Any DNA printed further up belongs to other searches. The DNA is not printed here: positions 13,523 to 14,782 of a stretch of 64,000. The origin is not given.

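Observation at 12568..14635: ECF sigma / zinc-finger anti-sigma operon driving a 320-aa 'mini-secretin-like' protein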

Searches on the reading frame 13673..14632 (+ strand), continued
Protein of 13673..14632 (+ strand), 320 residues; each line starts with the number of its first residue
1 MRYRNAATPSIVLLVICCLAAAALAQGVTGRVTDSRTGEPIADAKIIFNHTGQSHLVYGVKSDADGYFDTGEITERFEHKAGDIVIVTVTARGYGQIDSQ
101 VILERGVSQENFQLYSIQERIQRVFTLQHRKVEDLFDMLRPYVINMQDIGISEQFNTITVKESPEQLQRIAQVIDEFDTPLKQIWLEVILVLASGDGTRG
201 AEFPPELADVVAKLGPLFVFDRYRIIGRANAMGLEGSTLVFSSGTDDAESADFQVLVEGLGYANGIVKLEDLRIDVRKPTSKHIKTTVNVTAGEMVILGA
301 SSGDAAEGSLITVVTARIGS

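Call 76: list_cluster_members(proteins=[P0001, P0005, P0007, P0008, P0015, P0016])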
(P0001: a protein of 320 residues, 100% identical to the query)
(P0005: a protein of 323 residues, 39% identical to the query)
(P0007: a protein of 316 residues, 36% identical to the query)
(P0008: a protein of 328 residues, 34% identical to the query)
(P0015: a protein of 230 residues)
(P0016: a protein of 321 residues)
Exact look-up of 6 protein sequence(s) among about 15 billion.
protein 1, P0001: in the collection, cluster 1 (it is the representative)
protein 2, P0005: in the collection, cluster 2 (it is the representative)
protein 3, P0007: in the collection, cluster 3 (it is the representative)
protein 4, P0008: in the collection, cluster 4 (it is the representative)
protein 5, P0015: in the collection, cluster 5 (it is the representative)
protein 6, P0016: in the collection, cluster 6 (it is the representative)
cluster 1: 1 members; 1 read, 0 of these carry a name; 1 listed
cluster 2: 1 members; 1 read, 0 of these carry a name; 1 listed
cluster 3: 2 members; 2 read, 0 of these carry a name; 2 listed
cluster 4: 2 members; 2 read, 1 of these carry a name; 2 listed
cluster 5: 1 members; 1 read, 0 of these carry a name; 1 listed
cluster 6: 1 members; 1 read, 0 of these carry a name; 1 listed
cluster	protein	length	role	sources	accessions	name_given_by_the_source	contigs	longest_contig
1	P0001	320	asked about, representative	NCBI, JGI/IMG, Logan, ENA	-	-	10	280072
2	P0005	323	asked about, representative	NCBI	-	-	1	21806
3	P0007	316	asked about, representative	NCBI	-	-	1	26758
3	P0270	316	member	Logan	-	-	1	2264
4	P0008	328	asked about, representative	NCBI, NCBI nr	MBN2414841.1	carboxypeptidase-like regulatory domain-containing protein [bacterium]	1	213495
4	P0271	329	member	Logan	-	-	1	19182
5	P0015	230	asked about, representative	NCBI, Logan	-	-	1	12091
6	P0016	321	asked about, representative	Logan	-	-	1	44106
